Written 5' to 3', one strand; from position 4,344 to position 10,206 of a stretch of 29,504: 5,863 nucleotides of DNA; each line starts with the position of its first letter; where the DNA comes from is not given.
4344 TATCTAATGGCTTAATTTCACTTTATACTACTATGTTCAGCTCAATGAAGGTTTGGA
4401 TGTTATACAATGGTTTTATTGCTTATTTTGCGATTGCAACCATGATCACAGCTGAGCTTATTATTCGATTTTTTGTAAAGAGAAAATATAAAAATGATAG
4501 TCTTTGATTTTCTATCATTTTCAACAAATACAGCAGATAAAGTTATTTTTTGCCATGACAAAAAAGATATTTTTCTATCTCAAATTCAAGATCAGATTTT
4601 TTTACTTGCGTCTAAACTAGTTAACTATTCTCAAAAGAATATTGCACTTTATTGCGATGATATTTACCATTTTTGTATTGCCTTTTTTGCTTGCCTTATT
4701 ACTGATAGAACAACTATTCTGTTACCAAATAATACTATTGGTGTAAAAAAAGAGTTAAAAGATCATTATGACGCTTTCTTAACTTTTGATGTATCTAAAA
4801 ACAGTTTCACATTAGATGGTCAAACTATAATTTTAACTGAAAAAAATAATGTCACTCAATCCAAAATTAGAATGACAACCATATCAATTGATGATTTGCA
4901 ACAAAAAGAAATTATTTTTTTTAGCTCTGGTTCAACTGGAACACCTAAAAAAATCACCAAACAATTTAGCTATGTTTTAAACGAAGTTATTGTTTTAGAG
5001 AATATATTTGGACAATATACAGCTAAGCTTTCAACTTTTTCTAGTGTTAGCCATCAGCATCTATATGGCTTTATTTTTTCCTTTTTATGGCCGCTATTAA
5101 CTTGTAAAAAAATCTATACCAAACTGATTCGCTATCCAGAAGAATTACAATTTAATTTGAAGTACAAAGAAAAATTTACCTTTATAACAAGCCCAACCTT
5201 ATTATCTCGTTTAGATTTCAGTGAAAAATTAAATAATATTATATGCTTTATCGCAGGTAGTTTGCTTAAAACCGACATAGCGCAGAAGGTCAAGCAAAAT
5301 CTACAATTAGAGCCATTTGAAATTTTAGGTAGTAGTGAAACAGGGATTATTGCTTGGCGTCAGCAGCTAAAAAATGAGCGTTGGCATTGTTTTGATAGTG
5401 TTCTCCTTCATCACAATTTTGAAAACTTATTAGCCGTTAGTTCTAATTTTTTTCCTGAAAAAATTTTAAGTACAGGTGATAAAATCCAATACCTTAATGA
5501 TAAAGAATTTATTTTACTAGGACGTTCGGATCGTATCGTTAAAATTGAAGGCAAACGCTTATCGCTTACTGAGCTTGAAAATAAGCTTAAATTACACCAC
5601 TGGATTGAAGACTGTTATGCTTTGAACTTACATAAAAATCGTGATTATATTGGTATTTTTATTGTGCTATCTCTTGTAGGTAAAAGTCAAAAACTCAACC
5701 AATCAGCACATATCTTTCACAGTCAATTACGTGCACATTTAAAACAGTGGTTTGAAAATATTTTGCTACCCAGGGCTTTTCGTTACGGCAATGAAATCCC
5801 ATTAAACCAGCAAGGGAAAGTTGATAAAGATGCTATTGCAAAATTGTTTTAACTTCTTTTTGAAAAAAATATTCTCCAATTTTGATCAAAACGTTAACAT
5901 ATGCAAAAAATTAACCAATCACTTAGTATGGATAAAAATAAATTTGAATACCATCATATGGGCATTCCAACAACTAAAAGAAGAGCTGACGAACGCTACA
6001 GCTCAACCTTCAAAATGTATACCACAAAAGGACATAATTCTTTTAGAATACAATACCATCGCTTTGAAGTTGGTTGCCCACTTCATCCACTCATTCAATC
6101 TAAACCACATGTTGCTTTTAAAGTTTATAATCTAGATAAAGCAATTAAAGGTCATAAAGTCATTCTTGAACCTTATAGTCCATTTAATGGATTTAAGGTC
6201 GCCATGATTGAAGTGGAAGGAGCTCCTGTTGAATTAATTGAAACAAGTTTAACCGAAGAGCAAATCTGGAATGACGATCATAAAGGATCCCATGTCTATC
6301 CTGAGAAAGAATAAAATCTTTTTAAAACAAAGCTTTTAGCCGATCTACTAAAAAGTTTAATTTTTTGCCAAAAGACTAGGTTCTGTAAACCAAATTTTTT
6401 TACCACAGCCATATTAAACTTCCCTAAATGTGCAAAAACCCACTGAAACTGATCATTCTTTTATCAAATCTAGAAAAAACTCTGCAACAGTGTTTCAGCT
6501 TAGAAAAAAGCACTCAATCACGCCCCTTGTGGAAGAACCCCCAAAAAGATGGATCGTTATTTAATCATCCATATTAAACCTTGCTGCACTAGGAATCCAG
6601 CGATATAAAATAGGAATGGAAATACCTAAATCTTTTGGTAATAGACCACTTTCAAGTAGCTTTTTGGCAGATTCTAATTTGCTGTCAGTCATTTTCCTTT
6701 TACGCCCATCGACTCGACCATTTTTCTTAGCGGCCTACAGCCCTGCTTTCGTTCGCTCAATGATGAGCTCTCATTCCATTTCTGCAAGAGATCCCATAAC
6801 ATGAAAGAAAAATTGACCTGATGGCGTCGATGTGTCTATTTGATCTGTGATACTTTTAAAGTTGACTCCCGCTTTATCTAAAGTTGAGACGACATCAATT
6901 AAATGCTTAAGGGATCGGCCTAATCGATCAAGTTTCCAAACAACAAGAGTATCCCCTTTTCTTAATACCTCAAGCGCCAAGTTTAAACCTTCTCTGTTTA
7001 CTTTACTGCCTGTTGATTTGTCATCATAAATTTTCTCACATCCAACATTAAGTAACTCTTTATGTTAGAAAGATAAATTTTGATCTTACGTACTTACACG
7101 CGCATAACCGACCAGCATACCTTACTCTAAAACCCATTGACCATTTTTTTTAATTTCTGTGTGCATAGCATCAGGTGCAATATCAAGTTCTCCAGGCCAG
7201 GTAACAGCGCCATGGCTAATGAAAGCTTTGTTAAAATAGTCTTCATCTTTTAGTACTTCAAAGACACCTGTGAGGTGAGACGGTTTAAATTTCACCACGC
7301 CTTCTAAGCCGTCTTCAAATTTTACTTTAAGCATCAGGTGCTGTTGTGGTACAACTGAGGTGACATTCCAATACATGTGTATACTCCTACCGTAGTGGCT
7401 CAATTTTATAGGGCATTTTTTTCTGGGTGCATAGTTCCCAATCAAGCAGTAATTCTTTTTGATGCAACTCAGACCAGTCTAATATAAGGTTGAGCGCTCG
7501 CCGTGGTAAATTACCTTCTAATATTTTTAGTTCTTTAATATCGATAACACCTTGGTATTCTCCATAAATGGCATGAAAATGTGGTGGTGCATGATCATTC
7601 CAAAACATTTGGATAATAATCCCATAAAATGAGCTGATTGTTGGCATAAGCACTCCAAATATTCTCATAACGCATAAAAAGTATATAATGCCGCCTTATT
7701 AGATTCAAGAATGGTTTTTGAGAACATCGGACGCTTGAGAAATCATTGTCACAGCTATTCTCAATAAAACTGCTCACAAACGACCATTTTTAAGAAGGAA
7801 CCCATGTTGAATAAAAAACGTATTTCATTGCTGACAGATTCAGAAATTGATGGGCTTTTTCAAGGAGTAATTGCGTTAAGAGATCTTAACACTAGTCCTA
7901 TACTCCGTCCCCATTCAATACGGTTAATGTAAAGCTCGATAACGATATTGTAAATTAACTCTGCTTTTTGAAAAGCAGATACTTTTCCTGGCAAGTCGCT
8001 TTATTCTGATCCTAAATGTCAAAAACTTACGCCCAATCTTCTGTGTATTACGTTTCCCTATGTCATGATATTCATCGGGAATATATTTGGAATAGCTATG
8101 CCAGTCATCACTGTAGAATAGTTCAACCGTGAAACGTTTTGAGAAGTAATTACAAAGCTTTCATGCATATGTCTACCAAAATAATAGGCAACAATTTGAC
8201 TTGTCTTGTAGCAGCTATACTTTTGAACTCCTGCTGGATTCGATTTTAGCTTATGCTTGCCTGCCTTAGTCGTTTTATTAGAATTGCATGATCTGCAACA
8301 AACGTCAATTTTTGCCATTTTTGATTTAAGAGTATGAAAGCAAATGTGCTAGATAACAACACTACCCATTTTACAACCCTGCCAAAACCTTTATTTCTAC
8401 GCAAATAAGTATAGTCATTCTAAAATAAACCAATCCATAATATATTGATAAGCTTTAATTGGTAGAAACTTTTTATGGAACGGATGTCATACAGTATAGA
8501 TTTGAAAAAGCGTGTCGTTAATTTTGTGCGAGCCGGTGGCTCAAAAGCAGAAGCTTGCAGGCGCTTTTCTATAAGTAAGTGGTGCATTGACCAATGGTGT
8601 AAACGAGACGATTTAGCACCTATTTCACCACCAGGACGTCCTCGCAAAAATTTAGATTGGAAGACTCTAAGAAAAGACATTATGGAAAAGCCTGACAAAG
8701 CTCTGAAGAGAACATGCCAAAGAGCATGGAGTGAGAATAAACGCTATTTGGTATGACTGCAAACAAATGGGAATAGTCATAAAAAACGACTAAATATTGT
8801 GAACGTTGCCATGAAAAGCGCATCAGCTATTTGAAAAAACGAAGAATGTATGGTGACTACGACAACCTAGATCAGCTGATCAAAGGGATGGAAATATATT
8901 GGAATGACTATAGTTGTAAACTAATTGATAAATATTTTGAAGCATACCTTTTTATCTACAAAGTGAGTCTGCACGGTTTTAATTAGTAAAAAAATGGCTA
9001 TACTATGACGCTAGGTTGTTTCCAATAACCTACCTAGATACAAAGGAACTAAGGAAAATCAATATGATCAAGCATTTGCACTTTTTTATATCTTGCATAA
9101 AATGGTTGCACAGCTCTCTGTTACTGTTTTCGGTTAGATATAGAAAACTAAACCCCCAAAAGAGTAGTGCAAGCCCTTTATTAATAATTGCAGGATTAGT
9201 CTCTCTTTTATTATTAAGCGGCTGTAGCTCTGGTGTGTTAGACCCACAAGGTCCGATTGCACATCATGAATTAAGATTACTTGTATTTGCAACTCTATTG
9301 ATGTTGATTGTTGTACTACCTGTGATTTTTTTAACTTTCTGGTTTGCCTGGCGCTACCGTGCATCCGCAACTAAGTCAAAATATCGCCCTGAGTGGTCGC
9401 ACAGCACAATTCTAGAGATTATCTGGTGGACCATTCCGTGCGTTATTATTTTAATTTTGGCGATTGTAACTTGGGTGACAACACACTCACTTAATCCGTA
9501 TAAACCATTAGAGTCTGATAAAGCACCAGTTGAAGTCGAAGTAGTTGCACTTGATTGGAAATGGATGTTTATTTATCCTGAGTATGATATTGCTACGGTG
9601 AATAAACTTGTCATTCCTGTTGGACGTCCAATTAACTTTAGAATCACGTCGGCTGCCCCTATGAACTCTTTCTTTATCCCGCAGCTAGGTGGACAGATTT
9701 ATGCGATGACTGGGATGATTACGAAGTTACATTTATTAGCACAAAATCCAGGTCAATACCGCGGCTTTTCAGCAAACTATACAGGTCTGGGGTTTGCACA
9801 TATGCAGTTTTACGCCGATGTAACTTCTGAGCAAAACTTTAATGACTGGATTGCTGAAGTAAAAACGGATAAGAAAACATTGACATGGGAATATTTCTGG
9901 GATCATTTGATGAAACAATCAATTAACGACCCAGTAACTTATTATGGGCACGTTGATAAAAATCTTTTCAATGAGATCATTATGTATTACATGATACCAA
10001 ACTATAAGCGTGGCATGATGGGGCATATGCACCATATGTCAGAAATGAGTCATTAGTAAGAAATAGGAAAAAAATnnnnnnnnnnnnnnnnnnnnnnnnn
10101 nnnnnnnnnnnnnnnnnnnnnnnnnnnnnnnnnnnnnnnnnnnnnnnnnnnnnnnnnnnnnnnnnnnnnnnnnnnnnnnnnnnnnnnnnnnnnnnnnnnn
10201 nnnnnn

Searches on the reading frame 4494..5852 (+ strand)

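Call 50: search_protein_families(library=pfam, proteins=[window:4494-5852:+], max_evalue=0.001)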
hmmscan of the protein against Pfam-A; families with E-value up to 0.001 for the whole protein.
window:4494-5852:+ (452 aa): 1 family
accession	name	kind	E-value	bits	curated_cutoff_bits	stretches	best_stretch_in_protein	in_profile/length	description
PF00501.34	AMP-binding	-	1.6e-08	34.2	29.9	1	140-289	166-330/384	AMP-binding enzyme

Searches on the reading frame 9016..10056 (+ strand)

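Call 50: search_protein_families(library=pfam, proteins=[window:9016-10056:+], max_evalue=0.001)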
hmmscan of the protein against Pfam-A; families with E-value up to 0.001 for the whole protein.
window:9016-10056:+ (346 aa): 3 families
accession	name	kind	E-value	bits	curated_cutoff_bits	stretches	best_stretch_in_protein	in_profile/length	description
PF06481.20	COX_ARM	-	3.3e-14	52.9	23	1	285-329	3-46/46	COX Aromatic Rich Motif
PF00116.26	COX2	-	9.5e-07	29.2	22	1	193-264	43-114/120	Cytochrome C oxidase subunit II, periplasmic domain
PF02790.20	COX2_TM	-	2.5e-05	24.8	22.8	1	89-151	23-84/88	Cytochrome C oxidase subunit II, transmembrane domain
